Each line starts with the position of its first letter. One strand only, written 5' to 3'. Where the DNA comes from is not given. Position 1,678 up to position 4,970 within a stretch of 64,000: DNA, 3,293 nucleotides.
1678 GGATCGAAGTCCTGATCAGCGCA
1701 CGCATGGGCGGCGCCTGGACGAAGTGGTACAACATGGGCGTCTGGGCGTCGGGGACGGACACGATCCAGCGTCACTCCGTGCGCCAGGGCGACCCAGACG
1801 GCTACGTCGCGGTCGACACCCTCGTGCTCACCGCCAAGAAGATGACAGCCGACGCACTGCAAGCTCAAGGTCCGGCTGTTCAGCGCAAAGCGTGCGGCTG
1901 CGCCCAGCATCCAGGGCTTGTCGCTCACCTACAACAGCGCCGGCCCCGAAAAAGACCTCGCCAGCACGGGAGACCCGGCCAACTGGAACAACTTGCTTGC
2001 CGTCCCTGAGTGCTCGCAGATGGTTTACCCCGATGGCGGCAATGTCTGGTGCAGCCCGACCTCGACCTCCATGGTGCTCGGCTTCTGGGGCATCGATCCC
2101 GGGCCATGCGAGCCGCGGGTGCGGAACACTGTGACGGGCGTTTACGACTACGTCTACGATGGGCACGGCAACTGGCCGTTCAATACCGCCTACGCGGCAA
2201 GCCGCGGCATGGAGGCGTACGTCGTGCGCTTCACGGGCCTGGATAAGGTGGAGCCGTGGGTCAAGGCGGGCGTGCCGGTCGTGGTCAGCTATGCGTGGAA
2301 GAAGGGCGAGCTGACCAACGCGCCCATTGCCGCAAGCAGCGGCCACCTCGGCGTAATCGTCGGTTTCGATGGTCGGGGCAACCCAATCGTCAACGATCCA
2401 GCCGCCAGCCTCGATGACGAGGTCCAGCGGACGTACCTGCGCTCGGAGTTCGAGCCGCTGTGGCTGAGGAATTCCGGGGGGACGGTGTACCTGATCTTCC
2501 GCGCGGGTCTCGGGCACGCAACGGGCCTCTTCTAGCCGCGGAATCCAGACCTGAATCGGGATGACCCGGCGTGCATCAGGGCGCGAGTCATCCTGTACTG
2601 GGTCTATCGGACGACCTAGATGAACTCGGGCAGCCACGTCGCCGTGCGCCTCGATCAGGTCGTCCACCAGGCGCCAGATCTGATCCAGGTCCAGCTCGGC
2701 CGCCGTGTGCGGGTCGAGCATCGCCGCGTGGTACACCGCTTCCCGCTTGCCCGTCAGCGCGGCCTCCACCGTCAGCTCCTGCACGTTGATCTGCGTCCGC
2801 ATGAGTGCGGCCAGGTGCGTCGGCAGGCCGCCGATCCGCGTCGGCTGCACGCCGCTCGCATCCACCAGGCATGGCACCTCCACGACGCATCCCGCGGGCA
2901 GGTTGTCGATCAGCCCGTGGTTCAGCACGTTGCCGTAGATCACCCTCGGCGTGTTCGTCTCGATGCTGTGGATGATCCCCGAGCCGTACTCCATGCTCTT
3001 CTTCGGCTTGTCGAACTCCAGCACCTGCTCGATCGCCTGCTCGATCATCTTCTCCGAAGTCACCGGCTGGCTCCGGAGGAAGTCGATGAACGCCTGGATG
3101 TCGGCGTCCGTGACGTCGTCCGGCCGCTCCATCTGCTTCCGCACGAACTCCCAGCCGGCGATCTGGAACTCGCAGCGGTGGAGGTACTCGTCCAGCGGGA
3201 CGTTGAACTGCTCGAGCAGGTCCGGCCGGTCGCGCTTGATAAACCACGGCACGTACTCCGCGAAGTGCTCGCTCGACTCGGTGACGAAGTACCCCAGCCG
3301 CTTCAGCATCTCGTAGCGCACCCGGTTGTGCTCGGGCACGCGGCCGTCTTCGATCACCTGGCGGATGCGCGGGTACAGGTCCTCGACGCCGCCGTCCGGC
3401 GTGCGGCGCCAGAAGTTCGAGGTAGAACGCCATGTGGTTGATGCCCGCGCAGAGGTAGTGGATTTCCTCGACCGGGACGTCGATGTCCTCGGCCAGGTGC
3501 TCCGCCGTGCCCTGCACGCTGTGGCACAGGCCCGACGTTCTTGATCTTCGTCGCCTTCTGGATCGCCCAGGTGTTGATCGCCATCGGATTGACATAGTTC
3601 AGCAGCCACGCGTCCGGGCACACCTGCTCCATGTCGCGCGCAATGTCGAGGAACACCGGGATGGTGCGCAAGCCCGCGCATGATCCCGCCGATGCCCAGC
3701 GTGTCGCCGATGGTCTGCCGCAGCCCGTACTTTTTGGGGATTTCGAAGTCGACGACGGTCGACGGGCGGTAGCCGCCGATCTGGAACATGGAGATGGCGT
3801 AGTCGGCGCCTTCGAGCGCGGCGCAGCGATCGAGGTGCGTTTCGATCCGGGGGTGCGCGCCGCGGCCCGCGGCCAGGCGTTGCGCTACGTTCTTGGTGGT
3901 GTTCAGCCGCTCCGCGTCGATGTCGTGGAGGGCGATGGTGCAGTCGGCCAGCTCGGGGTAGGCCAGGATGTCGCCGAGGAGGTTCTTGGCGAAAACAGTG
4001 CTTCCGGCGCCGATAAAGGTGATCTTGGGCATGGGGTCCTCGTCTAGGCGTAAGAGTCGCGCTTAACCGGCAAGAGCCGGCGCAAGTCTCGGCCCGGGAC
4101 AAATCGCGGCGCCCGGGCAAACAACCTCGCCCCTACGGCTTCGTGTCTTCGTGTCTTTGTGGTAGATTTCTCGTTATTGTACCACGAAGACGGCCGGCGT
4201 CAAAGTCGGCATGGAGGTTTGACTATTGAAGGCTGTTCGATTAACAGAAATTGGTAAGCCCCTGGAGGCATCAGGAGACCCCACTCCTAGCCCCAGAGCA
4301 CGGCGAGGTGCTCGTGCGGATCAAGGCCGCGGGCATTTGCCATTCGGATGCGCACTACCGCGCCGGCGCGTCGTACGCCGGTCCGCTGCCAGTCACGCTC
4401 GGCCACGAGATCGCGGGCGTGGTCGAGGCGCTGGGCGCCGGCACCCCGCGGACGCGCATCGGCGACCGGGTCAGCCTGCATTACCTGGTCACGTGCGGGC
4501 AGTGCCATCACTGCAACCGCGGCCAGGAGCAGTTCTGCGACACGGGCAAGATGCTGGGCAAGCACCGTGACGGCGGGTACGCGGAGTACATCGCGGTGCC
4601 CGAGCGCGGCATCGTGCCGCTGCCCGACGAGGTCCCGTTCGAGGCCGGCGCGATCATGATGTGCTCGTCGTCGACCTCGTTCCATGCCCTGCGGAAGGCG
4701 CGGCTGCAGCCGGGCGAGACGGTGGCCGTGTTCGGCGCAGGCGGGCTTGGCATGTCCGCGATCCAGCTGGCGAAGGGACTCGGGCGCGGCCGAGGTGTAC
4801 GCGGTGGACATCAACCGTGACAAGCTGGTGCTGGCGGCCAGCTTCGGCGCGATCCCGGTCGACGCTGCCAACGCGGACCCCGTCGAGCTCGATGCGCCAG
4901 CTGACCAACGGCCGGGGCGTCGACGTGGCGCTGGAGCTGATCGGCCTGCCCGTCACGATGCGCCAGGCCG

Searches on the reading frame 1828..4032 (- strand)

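Call 67: search_protein_families(library=pfam, proteins=[window:1828-4032:-], max_evalue=0.001)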
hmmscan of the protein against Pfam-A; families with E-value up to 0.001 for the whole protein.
window:1828-4032:- (734 aa): 2 families
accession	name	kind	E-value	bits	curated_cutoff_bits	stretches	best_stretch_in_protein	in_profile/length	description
PF11975.13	Glyco_hydro_4C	-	4.6e-54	184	24.1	1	217-443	18-211/211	Family 4 glycosyl hydrolase C-terminal domain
PF02056.22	Glyco_hydro_4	-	5e-34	117.9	23.2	1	3-123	1-120/183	Family 4 glycosyl hydrolase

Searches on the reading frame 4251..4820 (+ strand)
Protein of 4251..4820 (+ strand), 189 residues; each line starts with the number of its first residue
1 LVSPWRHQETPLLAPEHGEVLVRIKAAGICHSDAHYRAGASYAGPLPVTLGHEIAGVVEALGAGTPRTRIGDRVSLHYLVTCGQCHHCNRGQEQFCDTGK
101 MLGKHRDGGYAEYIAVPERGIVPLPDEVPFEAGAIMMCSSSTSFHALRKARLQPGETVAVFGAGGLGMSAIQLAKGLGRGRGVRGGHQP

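Call 67: search_protein_families(library=pfam, proteins=[window:4251-4820:+], max_evalue=0.001)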
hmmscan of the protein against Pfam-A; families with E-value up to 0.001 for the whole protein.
window:4251-4820:+ (189 aa): 1 family
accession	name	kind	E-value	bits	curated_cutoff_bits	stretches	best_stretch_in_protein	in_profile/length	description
PF08240.17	ADH_N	-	1e-32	112.9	23.5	1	17-126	2-104/104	Alcohol dehydrogenase GroES-like domain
